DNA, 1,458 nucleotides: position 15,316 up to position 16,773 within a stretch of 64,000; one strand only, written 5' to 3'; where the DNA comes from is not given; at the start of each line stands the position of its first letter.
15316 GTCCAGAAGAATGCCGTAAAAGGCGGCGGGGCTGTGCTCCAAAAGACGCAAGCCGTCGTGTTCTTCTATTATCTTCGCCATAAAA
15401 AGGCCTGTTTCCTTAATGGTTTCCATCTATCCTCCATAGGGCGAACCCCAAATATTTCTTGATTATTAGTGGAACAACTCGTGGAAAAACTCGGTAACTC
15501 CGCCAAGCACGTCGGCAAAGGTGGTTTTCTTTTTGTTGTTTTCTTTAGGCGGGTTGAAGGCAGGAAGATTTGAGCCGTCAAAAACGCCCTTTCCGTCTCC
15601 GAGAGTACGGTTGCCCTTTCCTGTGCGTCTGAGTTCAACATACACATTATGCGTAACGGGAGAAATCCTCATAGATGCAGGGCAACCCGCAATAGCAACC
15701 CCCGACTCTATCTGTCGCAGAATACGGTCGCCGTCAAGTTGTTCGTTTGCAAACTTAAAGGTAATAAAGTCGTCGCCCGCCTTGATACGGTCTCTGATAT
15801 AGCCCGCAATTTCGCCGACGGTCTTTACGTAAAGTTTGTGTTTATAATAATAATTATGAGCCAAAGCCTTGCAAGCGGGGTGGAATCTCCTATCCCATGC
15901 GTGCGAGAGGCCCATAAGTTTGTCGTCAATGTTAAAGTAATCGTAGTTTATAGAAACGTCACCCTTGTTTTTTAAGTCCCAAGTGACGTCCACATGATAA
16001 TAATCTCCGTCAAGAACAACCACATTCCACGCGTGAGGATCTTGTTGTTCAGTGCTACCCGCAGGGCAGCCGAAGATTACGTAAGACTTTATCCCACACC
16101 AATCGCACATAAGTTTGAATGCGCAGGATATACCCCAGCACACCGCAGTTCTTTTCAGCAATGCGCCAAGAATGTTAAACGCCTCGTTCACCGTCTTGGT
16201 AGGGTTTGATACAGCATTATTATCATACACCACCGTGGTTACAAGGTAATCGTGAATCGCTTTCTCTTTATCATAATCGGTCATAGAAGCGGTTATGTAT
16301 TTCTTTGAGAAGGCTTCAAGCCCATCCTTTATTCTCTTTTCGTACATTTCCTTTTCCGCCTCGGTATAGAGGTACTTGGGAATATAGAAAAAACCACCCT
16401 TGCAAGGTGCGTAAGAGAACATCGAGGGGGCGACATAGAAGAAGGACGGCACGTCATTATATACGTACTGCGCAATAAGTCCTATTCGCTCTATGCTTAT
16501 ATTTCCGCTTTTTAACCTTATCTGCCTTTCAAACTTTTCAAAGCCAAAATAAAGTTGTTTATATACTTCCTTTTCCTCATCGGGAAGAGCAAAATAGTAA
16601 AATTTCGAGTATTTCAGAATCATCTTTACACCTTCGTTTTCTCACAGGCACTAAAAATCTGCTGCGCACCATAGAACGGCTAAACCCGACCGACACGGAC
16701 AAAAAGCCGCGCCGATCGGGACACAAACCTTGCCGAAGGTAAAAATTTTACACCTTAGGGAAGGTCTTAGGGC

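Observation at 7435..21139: Candidate undescribed system: kinase-vWA-PP2C triad, transglutaminase-like protein and six tandem cytosolic LRR paralogs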

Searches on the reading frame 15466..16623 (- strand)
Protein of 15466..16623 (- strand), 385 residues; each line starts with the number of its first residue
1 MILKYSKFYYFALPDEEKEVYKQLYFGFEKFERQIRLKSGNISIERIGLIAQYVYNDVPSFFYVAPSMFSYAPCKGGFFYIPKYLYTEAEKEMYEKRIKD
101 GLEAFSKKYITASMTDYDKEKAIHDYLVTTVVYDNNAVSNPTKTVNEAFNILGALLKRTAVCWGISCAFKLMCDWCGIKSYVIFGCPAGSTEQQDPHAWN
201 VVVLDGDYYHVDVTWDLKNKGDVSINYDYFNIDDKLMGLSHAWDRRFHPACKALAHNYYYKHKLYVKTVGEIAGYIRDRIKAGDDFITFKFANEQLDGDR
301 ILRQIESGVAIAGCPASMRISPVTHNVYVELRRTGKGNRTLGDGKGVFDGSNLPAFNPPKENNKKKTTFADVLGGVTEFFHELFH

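Call 3: search_protein_families(library=pfam, proteins=[window:15466-16623:-], max_evalue=0.01)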
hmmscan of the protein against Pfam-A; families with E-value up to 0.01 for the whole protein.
window:15466-16623:- (385 aa): 2 families
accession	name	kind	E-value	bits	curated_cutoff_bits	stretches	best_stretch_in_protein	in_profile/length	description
PF01841.26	Transglut_core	-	1.5e-11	45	23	1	105-212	3-107/108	Transglutaminase-like superfamily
PF13471.12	Transglut_core3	-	0.0038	17.6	26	1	142-200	38-95/117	Transglutaminase-like superfamily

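Call 4: search_protein_families(library=padloc, proteins=[window:15466-16623:-], max_evalue=0.01)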
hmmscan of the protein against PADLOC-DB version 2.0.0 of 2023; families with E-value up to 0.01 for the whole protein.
window:15466-16623:- (385 aa): 0 families

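Call 35: search_protein_families(library=padloc, proteins=[window:15466-16623:-], max_evalue=10)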
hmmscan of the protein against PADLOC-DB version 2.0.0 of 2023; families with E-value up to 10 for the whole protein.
window:15466-16623:- (385 aa): 0 families

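Call 36: search_protein_families(library=ncbifam, proteins=[window:15466-16623:-], max_evalue=0.01)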
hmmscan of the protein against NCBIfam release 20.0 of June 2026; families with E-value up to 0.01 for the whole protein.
window:15466-16623:- (385 aa): 1 family
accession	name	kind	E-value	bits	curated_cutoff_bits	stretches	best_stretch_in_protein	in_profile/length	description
NF045980.1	MAG6410_fam_LP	equivalog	1.3e-22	80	450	1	112-286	162-331/622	MAG6410 family transglutaminase-related lipoprotein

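Call 48: find_homologous_proteins(query=window:15466-16623:-)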
Query window:15466-16623:- (385 aa): 183 proteins with E <= 0.001 among 2151 candidates; the best 120 are listed.
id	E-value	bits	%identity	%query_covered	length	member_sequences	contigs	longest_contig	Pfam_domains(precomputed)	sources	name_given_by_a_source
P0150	1.1e-267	905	100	100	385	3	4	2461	PF01841.26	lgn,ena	-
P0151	2.9e-230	782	86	100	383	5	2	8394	PF01841.26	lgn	-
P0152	1.6e-211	720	79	100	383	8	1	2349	PF01841.26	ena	-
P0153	2.7e-196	670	77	94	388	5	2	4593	PF01841.26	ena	-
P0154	6.3e-97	343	46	86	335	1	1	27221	PF01841.26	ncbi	-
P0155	9.2e-96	339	46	86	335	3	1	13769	PF01841.26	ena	-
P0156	1.7e-94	335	45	86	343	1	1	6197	PF01841.26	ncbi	-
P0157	3.5e-94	334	47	86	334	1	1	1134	PF01841.26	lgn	-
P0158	4.9e-94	333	45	86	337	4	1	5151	PF01841.26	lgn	-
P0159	3.9e-93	330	47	86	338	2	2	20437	PF01841.26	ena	-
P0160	6.2e-93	330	45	86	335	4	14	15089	PF01841.26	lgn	-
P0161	1.3e-92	329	46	86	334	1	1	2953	PF01841.26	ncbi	-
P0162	7.4e-92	326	42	86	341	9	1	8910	PF01841.26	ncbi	-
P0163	1.0e-90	322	46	86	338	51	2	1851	PF01841.26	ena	-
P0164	1.1e-89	319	44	86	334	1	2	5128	PF01841.26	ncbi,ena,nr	ncbi:MAG: hypothetical protein IKD07_06040 [Clostridia bacterium]|nr:hypothetical protein [Clostridi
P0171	2.4e-86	308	43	86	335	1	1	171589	PF01841.26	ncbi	-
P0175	2.7e-84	301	42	86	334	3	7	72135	PF01841.26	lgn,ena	-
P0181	1.8e-44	170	31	83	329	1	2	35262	PF01841.26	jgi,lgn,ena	-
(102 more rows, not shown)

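Call 49: find_encoding_contigs(protein=P0171, flank=10000, max_places=1)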
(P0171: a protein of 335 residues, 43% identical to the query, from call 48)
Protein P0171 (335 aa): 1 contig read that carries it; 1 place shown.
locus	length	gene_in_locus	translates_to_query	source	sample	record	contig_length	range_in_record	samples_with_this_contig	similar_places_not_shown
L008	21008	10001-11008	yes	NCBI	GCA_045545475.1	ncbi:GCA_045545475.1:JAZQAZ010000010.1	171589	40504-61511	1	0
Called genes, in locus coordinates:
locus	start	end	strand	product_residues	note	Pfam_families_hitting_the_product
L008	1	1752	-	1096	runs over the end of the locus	PF21445:ADDB_N, PF13361:UvrD_C, PF27467:AddB_5th, PF12705:PDDEXK_1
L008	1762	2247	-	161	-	PF00186:DHFR_1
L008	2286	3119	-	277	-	PF00303:Thymidylat_synt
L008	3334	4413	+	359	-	PF01118:Semialdhyde_dh, PF02774:Semialdhyde_dhC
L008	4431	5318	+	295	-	PF00701:DHDPS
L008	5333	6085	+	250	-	PF01113:DapB_N, PF05173:DapB_C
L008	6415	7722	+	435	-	PF00069:Pkinase, PF07714:PK_Tyr_Ser-Thr (weak)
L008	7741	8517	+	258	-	PF00092:VWA, PF13519:VWA_2 (faint)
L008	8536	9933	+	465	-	PF13672:PP2C_2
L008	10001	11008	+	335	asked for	PF01841:Transglut_core (weak)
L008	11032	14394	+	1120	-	PF01580:FtsK_SpoIIIE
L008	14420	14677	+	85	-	-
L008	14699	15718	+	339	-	-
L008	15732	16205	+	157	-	-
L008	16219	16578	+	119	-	-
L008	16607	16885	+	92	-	-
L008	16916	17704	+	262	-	-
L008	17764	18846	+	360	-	PF04055:Radical_SAM, PF13186:SPASM (weak)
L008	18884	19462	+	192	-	-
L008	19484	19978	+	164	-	-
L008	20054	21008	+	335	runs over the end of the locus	-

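Call 50: find_encoding_contigs(protein=P0175, flank=10000, max_places=1)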
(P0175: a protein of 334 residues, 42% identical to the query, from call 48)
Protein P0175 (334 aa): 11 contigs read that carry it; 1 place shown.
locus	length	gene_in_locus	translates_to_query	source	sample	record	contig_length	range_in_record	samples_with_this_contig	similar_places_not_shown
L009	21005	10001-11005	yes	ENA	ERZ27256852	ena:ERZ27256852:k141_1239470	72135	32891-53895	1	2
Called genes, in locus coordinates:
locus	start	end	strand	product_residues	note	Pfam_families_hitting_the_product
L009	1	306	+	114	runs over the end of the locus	PF07892:DUF1667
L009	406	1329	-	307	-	PF00924:MS_channel_2nd, PF21082:MS_channel_3rd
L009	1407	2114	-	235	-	-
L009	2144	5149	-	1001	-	-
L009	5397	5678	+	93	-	-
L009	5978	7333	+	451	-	PF00069:Pkinase (weak)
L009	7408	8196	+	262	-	PF00092:VWA (weak), PF13519:VWA_2 (weak)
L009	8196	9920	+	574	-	PF13672:PP2C_2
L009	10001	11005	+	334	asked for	PF01841:Transglut_core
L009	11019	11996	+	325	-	-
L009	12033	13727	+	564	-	-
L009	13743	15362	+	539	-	PF03009:GDPD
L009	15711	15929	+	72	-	PF04070:DUF378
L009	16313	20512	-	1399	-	PF13855:LRR_8 (faint), PF13306:LRR_5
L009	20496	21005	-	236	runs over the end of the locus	PF04542:Sigma70_r2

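Call 51: find_encoding_contigs(protein=P0181, flank=10000, max_places=1)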
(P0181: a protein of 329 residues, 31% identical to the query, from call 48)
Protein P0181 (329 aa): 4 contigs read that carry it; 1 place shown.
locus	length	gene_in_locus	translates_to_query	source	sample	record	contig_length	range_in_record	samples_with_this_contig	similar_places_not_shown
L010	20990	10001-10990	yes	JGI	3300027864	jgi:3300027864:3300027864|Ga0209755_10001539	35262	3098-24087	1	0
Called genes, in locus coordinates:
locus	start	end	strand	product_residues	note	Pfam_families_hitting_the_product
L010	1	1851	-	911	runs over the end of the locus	PF01966:HD, PF04055:Radical_SAM (weak)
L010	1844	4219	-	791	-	-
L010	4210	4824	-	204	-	-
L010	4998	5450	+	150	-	-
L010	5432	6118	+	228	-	PF00092:VWA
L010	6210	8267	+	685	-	PF13672:PP2C_2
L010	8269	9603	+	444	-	PF00069:Pkinase, PF07714:PK_Tyr_Ser-Thr (weak), PF17667:Pkinase_fungal (faint)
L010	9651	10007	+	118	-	-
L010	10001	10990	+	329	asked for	PF01841:Transglut_core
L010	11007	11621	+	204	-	-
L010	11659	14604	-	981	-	PF07676:PD40 (faint), PF26550:Tricorn_2nd, PF26549:Tricorn_N (weak)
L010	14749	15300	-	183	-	-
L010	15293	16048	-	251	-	PF13020:NOV_C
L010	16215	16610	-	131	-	PF03852:Vsr, PF04480:DUF559 (faint), PF18741:MTES_1575 (faint)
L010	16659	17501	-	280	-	PF01551:Peptidase_M23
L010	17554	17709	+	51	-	-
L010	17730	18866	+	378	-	PF00712:DNA_pol3_beta (weak), PF02767:DNA_pol3_beta_2, PF02768:DNA_pol3_beta_3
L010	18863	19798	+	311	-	PF00069:Pkinase, PF07714:PK_Tyr_Ser-Thr, PF03109:ABC1 (weak), PF12330:Haspin_kinase (weak), PF01636:APH (weak)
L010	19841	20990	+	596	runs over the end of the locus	PF02743:dCache_1, PF07228:SpoIIE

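Call 63: search_solved_structures(query=A5, max_evalue=0.01)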
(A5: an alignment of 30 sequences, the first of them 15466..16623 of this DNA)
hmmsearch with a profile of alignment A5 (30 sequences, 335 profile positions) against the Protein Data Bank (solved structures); distinct sequences matched with E-value up to 0.01: 2.
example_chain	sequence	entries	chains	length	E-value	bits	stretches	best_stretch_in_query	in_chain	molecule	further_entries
9crn_A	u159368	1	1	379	9.3e-36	126.7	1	6-306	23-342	Transglutaminase-like domain-containing protein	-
4xz7_A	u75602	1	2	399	5.5e-06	28.9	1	104-217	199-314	Putative uncharacterized protein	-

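Call 64: search_solved_structures(query=window:15466-16623:-, max_evalue=0.01, show_alignments=1)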
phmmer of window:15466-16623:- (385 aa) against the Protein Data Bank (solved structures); distinct sequences matched with E-value up to 0.01: 1.
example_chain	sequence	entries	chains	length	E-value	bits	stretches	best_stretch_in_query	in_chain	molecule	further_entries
9crn_A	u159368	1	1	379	1.8e-13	53.2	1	7-243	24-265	Transglutaminase-like domain-containing protein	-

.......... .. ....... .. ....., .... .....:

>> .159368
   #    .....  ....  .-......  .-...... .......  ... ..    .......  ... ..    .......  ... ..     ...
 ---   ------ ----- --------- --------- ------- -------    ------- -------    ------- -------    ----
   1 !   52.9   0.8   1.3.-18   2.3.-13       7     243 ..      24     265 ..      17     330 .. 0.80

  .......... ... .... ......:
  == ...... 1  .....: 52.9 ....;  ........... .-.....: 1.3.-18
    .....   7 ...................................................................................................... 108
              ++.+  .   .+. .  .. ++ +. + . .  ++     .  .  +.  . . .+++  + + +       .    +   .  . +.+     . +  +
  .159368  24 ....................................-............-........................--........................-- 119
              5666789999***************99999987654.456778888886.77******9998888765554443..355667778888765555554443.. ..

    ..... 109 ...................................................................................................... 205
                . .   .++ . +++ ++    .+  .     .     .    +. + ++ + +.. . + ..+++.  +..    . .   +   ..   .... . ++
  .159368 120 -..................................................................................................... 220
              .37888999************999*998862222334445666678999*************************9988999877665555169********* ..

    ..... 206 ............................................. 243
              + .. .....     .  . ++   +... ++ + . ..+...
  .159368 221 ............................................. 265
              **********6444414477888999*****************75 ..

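Call 70: search_protein_families(library=pfam, proteins=[L008:14699-15718:+, L009:12033-13727:+], max_evalue=1)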
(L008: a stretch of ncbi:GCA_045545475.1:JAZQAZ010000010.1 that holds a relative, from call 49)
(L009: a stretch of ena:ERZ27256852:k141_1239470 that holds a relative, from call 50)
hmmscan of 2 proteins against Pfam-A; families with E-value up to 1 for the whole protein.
L008:14699-15718:+ (339 aa): 2 families
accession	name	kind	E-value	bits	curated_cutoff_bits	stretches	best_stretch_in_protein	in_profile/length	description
PF13529.12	Peptidase_C39_2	-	0.00078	20.5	24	1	173-264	15-113/143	Peptidase_C39 like family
PF04513.17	Baculo_PEP_C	-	0.084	13.4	38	1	8-63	82-139/140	Baculovirus polyhedron envelope protein, PEP, C terminus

L009:12033-13727:+ (564 aa): 2 families
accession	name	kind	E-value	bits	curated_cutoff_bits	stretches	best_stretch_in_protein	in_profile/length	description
PF11992.13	TgpA_N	-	0.17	11.3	30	1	23-111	98-177/333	TgpA N-terminal domain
PF12794.12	MscS_TM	-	0.54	9.5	28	1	11-112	115-213/339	Mechanosensitive ion channel inner membrane domain 1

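Call 71: predict_structure(alignment_id=A5)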
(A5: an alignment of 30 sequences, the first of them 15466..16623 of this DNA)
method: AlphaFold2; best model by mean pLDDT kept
length: 385 residues; sequences in the alignment: 30
mean_pLDDT: 83.7   pTM: 0.84
mean pLDDT of the five models: 83.7, 82.8, 82.1, 80.5, 80.3
residues with pLDDT >= 90: 262; 70-90: 54; 50-70: 17; < 50: 52
segments of 3 or more residues with pLDDT < 50: 336-385
pLDDT, mean of each block of 10 residues (from residue 1): 74 94 97 93 94 96 93 93 95 96 95 97 96 85 74 94 97 96 85 74 97 93 90 93 93 94 90 94 91 85 93 88 89 56 40 30 33 37 34
secondary structure, 60 per line:
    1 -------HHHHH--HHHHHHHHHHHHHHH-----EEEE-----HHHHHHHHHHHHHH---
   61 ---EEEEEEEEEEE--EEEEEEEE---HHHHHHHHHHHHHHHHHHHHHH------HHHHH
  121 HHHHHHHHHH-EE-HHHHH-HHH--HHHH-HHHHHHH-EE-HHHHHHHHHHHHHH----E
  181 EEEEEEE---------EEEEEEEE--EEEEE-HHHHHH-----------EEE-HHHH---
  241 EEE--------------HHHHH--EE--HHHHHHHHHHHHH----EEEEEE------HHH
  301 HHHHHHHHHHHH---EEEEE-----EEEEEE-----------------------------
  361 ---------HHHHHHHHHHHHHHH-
elements in order: H8-12 H15-29 E35-38 H44-57 E64-74 E77-84 H88-109 H116-130 H135-139 H146-149 H151-157 H162-175 E180-187 E197-204 E207-211 H213-218 E230-232 H234-237 E241-243 H258-262 H269-281 E286-291 H298-312 E316-320 E326-331 H370-384

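Call 74: fold_search(model_id=the predicted structure, library=pdb)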
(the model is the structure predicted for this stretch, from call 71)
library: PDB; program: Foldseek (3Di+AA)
matches with E <= 10: 525; with E <= 0.001: 7
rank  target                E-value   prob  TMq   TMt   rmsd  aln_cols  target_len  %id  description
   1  9crn                  2.7e-17  1.00  0.66  0.70   4.8       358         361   21  Crystal structure of Streptococcus pyogenes TglA (released 2024-08-14)
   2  4xz7_B                1.9e-05  1.00  0.26  0.26  14.1       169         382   18  Crystal structure of a TGase (released 2015-06-24)
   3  4xz7_A                7.7e-05  1.00  0.27  0.27  14.9       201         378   16  Crystal structure of a TGase (released 2015-06-24)
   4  3isr_C                1.0e-04  1.00  0.24  0.31   7.3       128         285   20  The Crystal Structure of a Putative Cysteine Protease from Cytophaga hutchinsonii to 1.9A (released 2009-09-08)
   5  3isr_A                1.1e-04  1.00  0.24  0.31  11.7       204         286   16  The Crystal Structure of a Putative Cysteine Protease from Cytophaga hutchinsonii to 1.9A (released 2009-09-08)
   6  3isr_B                1.7e-04  1.00  0.24  0.31   7.3       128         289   20  The Crystal Structure of a Putative Cysteine Protease from Cytophaga hutchinsonii to 1.9A (released 2009-09-08)
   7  9z4x_D                2.6e-04  1.00  0.26  0.22  19.2       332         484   13  MENIN IN COMPLEX WITH JNJ-75276617 (Bleximenib) (released 2025-11-26)
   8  9z4x_C                1.2e-03  0.98  0.27  0.22  19.2       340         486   11  MENIN IN COMPLEX WITH JNJ-75276617 (Bleximenib) (released 2025-11-26)
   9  7sqc_X0               5.5e-03  1.00  0.23  0.12   6.1       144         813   18  Ciliary C1 central pair apparatus isolated from Chlamydomonas reinhardtii (released 2022-04-13)
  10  3kd4_A                5.8e-03  1.00  0.23  0.18  10.2       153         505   13  CRYSTAL STRUCTURE OF A PUTATIVE PROTEASE (BDI_1141) FROM PARABACTEROIDES DISTASONIS ATCC 8503 AT 2.00 A RESOLUTION (released 2009-11-24)
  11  7n6g_6E               5.8e-03  1.00  0.22  0.10   6.4       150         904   17  C1 of central pair (released 2022-05-18)
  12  9y6s_8G               7.1e-03  1.00  0.20  0.13   6.2       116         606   15  96-nm repeat of the Leishmania tarentolae doublet microtubule (released 2025-12-17)
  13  9c93_B                1.1e-02  0.92  0.29  0.24  20.1       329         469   13  Crystal structure of menin in complex with inhibitor compound 26 (released 2025-01-15)
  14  7pjo_AAA              1.5e-02  0.99  0.17  0.29   7.9       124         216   14  Crystal form 3 of CPR-C4: a cysteine protease from the Candidate Phyla Radiation (released 2022-07-06)
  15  7ob6_A                1.8e-02  0.99  0.20  0.33   6.2       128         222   13  CPR-C4 - a conserved novel protease from the Candidate Phyla Radiation (released 2022-04-27)
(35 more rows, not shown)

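Call 95: search_dna_similar(query=window:15466-16623:-, collection=phages, mode=protein, max_rows=10)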
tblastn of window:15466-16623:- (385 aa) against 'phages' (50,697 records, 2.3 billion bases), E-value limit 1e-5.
Records with a match: 13; places in all: 13; records where one place covers at least 80% of the query: 1.
Best place of each record, by identity: <60% 13.
By first word of the organism name: Bacteriophage 13.
By host as written in the record: - 13.
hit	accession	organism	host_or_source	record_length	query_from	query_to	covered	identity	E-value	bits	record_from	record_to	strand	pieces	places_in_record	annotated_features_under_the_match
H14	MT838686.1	Bacteriophage sp.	human fecal samples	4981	4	317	82%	27.3%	1e-25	114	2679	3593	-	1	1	record has no annotation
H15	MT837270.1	Bacteriophage sp.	human fecal samples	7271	8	305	77%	27.2%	3e-22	104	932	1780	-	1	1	record has no annotation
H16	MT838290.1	Bacteriophage sp.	human fecal samples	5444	6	264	67%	27.4%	2e-19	96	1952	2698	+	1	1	record has no annotation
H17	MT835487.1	Bacteriophage sp.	human fecal samples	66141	7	267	68%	26.7%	7e-20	97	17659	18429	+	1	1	record has no annotation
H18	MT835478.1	Bacteriophage sp.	human fecal samples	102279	82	291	55%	31.5%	3e-26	116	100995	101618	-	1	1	record has no annotation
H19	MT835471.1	Bacteriophage sp.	human fecal samples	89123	10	235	59%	28.7%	1e-13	79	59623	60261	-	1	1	record has no annotation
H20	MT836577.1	Bacteriophage sp.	human fecal samples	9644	16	245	60%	27.8%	6e-12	73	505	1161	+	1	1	record has no annotation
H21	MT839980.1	Bacteriophage sp.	human fecal samples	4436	83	280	51%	31.2%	4e-16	86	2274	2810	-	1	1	record has no annotation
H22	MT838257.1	Bacteriophage sp.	human fecal samples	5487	7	266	68%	23.3%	7e-7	57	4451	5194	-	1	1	record has no annotation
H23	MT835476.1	Bacteriophage sp.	human fecal samples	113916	80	279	52%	29.6%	5e-10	67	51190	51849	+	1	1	record has no annotation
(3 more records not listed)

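Call 97: find_related_loci(query=A5, collection=genome_contigs, flank=10000)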
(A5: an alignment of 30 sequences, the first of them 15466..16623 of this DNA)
Query A5 (385 aa) in genome_contigs; peptide patterns used: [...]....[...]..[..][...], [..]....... (x = any residue, [..] = any of these).
600 stretches matched a pattern (row limit reached: there are more); 585 encode a relative of the query (tblastn E <= 1e-3); the best 80 are kept; 80 distinct loci.
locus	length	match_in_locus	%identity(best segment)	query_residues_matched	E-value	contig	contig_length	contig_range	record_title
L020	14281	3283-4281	42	1-331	2e-85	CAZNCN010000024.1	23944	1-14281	MAG TPA_asm: uncultured Ruminococcus sp. isolate SRP350583_co2_311 genome assembly, contig: NODE_2925_length_23944_cov_3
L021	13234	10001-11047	38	1-341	1e-77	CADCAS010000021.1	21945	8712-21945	MAG: uncultured Clostridiales bacterium isolate RUG14473 genome assembly, contig: RUG14473_asm_21, whole genome shotgun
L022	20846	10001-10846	31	9-293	4e-42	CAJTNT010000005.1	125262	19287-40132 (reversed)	MAG TPA_asm: uncultured Lachnospiraceae bacterium isolate MGBC104031 genome assembly, contig: MGBC104031.5, whole genome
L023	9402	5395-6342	31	1-321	2e-41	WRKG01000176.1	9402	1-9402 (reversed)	MAG: Bacillota bacterium isolate Th196P1bin11 JGI24700J35501_10929509, whole genome shotgun sequence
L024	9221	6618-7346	32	50-290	7e-40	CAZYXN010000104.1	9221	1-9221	MAG TPA_asm: uncultured Muribaculum sp. isolate SRP225648_co1_107 genome assembly, contig: NODE_19231_length_9221_cov_5.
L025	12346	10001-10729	32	50-290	1e-39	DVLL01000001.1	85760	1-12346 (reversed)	MAG TPA_asm: Candidatus Faeciplasma pullistercoris isolate CHK33-4379 CHK33__C20178_L85760_ERR2241698, whole genome shot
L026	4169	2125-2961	32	2-279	2e-37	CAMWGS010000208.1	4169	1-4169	MAG TPA_asm: uncultured Ruminococcus sp. isolate SRR14411284_bin.7_metawrap_v1.3_MAG genome assembly, contig: NODE.1560_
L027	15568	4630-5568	29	5-313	2e-36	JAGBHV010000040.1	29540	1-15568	MAG: Clostridia bacterium isolate RGIG9132 Water_deer_Rectum.Co__c586020, whole genome shotgun sequence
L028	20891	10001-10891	33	3-301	1e-36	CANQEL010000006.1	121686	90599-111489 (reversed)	MAG: uncultured Lachnospiraceae bacterium isolate Lapin-005__bin65 genome assembly, contig: Lapin-005__NODE_131_length_1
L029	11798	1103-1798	33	50-291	4e-36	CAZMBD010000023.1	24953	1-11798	MAG TPA_asm: uncultured Clostridiaceae bacterium isolate SRP192927_co8_27 genome assembly, contig: NODE_1536_length_2495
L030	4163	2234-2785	36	94-281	2e-35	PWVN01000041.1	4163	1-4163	MAG: Syntrophomonadaceae bacterium isolate CSSed11_298R1 CS-Sed11-C51972, whole genome shotgun sequence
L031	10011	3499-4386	29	7-299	3e-35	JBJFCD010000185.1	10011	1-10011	MAG: Lachnospiraceae bacterium isolate PUUB24_bin.042 NODE_4745_length_10011_cov_19.500804, whole genome shotgun sequenc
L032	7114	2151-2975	31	3-276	6e-35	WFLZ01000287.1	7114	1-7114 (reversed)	MAG: Clostridia bacterium isolate MAG226 MERGED_305348, whole genome shotgun sequence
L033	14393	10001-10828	31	2-276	6e-35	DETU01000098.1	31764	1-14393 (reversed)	MAG TPA_asm: Ruminococcus sp. UBA3280 UBA3280_contig_10104, whole genome shotgun sequence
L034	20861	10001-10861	30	7-290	4e-34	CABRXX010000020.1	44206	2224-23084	MAG TPA_asm: uncultured Lachnospiraceae bacterium isolate MGYG-HGUT-02025 genome assembly, contig: GUT_GENOME122014_20,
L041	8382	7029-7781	30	3-252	3e-32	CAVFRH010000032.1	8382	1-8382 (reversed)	bacterium isolate SRR8978407_cleanbin_000002 genome assembly, contig: Spades_SRR8978407_contig_1268, whole genome shotgu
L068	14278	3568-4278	30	7-241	1e-26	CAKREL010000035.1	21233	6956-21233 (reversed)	MAG: uncultured Eubacterium sp. isolate REFINED_METABAT215_TOP10_CONTIGS_1500_ASSEMBLY_K77_MERGED__Hadza_PheChl_Fiber-Ha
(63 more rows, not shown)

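Call 105: find_related_loci(query=A5, collection=viral_contigs, flank=10000)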
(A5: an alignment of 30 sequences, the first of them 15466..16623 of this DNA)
Query A5 (385 aa) in viral_contigs; peptide patterns used: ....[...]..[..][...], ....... (x = any residue, [..] = any of these).
18 stretches matched a pattern; 5 encode a relative of the query (tblastn E <= 1e-3); 5 distinct loci.
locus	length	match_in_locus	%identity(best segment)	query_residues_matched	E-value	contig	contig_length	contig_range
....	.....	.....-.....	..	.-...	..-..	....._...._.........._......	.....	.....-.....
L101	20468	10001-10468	34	155-310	4e-22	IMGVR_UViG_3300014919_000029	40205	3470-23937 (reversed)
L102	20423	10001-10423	31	86-237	6e-18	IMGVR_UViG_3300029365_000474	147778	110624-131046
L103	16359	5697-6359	23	4-216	6e-12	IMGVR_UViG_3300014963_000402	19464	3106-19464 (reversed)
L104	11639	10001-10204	31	158-224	7e-5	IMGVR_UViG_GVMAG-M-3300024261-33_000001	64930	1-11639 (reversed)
